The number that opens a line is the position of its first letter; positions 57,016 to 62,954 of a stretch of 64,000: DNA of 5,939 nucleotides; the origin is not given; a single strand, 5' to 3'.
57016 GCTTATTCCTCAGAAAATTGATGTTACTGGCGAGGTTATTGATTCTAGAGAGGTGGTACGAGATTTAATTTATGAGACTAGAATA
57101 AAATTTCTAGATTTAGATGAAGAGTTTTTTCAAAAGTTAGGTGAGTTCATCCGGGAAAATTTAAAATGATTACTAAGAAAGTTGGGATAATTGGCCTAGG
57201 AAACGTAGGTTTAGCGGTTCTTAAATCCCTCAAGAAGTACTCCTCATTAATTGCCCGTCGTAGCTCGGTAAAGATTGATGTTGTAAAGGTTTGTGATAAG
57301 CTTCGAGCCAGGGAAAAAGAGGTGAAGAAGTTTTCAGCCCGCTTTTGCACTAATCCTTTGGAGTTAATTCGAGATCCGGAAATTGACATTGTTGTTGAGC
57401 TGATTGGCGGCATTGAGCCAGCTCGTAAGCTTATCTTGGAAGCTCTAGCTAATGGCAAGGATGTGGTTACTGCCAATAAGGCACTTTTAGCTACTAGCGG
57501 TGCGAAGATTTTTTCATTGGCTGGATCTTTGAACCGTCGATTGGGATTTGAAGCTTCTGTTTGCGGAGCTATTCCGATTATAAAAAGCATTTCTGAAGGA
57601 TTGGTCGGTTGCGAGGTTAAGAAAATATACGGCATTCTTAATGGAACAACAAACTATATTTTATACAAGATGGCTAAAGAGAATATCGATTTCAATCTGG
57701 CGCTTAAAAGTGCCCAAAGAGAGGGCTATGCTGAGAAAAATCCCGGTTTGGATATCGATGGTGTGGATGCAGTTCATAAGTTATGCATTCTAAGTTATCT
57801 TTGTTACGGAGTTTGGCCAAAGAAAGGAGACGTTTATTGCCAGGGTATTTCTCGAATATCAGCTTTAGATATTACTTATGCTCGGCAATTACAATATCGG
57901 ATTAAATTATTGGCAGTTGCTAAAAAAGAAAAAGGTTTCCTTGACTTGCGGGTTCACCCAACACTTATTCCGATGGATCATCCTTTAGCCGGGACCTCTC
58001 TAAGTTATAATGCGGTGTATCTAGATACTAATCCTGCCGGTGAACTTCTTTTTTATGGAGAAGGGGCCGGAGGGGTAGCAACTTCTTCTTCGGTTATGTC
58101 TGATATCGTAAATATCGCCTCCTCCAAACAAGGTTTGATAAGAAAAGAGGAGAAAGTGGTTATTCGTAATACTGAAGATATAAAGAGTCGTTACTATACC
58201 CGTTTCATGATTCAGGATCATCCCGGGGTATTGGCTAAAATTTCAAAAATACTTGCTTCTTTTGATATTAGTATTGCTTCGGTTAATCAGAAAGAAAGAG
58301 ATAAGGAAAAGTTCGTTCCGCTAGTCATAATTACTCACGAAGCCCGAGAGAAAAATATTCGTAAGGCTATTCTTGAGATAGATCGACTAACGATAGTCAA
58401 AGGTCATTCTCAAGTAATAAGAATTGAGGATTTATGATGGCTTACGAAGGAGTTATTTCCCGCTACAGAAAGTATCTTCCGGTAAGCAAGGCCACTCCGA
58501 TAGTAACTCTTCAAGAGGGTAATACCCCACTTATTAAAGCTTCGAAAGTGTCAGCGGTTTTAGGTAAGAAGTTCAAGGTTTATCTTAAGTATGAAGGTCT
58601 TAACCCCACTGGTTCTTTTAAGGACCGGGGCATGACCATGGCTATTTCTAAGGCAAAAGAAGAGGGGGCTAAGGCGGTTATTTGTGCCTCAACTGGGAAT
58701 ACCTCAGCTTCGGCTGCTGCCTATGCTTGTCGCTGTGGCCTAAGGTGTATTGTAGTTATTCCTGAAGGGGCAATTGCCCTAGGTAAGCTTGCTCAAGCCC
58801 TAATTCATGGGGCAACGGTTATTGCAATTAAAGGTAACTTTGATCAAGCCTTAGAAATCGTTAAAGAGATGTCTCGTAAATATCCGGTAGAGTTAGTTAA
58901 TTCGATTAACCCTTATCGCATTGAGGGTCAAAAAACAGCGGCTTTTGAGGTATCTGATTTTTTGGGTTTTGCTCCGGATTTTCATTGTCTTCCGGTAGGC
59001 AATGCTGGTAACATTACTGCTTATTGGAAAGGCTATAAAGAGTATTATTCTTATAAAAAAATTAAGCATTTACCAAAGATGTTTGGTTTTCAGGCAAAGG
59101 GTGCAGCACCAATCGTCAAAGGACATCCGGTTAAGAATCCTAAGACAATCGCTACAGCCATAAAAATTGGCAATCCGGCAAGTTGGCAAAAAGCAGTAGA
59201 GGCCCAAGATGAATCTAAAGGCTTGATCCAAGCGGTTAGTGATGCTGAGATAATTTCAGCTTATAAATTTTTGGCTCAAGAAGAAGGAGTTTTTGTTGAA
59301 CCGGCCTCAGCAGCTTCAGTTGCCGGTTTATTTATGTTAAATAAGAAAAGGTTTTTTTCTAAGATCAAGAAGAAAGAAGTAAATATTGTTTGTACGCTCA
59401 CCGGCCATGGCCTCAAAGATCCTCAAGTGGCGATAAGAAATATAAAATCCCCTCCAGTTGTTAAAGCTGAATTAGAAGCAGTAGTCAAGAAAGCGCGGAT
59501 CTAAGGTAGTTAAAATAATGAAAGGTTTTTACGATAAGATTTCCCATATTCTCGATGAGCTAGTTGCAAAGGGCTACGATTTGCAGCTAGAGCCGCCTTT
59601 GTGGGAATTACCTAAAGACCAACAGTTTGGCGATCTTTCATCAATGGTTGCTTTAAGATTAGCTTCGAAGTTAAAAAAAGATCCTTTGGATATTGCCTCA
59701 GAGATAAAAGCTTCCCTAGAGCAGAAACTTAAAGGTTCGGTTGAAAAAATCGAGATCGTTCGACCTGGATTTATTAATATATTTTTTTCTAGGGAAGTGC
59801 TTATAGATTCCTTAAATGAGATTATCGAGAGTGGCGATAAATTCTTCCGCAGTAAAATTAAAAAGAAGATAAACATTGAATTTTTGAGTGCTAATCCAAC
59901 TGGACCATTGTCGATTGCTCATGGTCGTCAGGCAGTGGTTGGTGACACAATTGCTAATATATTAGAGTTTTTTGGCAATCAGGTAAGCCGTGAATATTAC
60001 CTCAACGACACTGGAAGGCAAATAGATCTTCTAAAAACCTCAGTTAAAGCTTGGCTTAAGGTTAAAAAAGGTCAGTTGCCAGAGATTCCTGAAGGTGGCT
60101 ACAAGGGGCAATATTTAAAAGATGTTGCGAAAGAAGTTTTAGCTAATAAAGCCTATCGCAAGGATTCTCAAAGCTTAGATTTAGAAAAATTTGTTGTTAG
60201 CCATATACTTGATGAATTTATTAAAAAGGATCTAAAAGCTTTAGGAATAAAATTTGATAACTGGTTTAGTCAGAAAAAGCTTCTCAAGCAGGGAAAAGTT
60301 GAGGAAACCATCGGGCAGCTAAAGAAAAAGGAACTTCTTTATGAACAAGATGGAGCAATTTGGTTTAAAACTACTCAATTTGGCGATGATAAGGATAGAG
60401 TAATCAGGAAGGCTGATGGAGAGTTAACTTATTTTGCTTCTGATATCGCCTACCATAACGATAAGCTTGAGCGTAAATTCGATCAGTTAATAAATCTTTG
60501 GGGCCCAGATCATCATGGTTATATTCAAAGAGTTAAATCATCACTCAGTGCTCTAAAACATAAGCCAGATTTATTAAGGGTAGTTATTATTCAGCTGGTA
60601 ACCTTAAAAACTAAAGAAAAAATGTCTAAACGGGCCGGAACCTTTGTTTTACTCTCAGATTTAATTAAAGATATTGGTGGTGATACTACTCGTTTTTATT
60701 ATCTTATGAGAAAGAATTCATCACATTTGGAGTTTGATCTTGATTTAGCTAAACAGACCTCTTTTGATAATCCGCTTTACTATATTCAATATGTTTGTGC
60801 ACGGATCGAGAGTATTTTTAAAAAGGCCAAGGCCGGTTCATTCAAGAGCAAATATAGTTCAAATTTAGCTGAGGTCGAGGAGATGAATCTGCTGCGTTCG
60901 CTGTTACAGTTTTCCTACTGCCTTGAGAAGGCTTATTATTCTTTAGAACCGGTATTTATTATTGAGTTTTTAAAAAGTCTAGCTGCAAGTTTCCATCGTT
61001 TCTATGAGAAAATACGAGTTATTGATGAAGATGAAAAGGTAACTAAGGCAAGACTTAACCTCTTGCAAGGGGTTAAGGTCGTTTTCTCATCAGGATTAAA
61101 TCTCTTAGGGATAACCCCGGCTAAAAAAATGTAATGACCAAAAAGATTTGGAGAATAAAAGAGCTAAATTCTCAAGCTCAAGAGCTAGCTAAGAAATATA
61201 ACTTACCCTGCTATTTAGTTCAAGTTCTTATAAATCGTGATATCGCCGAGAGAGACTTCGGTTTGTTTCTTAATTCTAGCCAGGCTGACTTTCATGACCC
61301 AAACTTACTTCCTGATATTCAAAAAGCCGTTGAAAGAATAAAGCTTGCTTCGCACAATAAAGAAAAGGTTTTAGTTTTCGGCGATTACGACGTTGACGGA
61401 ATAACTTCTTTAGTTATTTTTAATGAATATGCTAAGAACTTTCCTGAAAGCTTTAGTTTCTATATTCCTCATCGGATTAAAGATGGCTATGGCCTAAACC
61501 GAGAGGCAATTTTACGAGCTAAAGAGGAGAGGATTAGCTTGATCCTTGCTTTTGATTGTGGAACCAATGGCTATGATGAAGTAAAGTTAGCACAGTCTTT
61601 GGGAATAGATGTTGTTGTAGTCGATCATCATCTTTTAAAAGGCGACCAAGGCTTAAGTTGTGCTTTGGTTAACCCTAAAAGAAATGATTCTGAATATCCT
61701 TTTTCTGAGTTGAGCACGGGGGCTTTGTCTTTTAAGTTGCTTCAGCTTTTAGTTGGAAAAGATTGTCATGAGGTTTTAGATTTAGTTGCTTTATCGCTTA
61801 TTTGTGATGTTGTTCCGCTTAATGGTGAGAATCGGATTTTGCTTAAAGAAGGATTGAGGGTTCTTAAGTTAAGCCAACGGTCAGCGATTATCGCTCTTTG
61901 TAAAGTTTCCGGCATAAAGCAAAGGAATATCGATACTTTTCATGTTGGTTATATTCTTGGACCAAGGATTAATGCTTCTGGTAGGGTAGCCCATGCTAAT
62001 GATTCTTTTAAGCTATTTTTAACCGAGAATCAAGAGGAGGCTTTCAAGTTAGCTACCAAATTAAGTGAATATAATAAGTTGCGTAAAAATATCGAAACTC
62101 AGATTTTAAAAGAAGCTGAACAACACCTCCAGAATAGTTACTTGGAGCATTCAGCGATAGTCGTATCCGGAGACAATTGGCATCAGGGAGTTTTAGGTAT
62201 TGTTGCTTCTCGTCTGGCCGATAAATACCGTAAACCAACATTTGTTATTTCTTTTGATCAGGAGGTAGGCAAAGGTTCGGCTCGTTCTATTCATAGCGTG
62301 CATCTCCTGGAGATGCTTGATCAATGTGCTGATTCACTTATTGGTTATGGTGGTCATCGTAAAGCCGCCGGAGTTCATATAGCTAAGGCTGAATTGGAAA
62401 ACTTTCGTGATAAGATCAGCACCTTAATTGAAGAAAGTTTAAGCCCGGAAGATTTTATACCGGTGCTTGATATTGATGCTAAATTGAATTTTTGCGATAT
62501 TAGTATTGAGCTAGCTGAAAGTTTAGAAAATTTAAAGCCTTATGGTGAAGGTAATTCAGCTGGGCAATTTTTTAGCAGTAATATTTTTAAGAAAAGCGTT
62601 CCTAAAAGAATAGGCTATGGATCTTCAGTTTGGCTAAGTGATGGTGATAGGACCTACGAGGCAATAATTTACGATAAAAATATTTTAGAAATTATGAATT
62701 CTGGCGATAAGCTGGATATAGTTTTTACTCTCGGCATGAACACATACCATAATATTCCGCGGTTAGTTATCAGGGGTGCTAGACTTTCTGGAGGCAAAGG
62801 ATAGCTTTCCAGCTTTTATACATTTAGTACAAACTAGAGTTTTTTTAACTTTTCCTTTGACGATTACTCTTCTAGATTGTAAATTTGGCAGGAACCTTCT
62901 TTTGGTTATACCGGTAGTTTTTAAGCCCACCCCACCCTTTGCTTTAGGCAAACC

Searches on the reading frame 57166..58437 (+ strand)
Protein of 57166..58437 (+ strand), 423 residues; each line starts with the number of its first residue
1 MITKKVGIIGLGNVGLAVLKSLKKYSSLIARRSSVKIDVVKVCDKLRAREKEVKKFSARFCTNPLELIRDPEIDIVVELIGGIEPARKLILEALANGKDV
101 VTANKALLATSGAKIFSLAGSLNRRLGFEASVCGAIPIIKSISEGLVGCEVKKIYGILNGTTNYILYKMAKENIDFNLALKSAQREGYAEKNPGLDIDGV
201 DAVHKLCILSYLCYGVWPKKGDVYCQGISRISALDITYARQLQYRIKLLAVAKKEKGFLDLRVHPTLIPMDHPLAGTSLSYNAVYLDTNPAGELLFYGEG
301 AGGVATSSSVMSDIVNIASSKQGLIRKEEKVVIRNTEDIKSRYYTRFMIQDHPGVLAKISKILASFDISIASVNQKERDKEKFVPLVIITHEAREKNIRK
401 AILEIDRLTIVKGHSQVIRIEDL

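Call 42: search_protein_families(library=pfam, proteins=[window:57166-58437:+], max_evalue=0.00001)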
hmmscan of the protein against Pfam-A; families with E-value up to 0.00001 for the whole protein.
window:57166-58437:+ (423 aa): 4 families
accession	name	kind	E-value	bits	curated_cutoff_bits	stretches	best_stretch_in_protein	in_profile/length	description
PF00742.24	Homoserine_dh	-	1e-57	195.2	22.9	1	137-315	1-173/173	Homoserine dehydrogenase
PF03447.22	NAD_binding_3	-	4.8e-19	69.6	24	1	10-128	1-115/116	Homoserine dehydrogenase, NAD binding domain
PF01842.31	ACT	-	2.3e-09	37.3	27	1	345-405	3-64/66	ACT domain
PF01408.29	GFO_IDH_MocA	-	4e-07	31.2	24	1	5-101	2-90/120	Oxidoreductase family, NAD-binding Rossmann fold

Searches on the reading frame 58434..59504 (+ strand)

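Call 42: search_protein_families(library=pfam, proteins=[window:58434-59504:+], max_evalue=0.00001)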
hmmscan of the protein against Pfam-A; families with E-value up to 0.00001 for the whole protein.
window:58434-59504:+ (356 aa): 1 family
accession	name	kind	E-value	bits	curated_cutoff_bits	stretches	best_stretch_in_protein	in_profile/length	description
PF00291.31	PALP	-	6e-72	242.9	35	1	24-324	1-295/295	Pyridoxal-phosphate dependent enzyme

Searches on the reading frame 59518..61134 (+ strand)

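Call 42: search_protein_families(library=pfam, proteins=[window:59518-61134:+], max_evalue=0.00001)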
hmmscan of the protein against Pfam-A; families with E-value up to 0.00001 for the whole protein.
window:59518-61134:+ (538 aa): 5 families
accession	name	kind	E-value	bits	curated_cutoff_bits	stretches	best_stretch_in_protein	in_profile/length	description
PF05746.21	DALR_1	-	6.3e-31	107.3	22.3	1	423-538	1-117/117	DALR anticodon binding domain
PF00750.26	tRNA-synt_1d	-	1.4e-26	93.7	23.3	1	101-385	4-297/349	tRNA synthetases class I (R), catalytic domain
PF03485.21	Arg_tRNA_synt_N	-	1.9e-18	67.3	21.5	1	7-90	6-85/85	Arginyl tRNA synthetase N terminal domain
PF01406.26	tRNA-synt_1e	-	9.5e-07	28.9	27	0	365-410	250-295/301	tRNA synthetases class I (C) catalytic domain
PF09334.17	tRNA-synt_1g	-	2.7e-06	26.8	20.1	0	365-407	324-365/391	tRNA synthetases class I (M)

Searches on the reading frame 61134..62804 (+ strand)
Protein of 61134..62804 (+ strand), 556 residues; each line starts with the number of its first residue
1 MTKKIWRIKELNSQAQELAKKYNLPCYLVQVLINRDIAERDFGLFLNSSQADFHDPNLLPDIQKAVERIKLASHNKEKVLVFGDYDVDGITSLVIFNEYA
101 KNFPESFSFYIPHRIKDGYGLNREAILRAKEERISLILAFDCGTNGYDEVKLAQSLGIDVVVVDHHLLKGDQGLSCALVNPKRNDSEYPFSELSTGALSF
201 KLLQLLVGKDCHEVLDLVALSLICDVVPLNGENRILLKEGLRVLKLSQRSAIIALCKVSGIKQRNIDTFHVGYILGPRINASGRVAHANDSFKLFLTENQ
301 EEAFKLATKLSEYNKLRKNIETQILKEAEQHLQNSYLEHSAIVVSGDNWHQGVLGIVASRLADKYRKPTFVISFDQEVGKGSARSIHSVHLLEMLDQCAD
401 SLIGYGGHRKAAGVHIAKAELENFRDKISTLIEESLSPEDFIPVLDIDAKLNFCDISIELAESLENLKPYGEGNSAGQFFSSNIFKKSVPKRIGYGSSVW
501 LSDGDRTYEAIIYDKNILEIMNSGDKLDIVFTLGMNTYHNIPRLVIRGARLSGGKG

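Call 42: search_protein_families(library=pfam, proteins=[window:61134-62804:+], max_evalue=0.00001)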
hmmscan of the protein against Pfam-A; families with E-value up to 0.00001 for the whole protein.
window:61134-62804:+ (556 aa): 3 families
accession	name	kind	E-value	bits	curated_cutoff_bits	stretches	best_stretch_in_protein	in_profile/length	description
PF01368.27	DHH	-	3e-20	73.2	28.1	1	78-220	1-123/125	DHH family, N-terminal domain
PF02272.25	DHHA1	-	3e-15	56.9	25.9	1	341-433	4-101/102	DHHA1 domain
PF17768.7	RecJ_OB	-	8.5e-13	48.8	27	1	447-543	1-100/107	RecJ OB domain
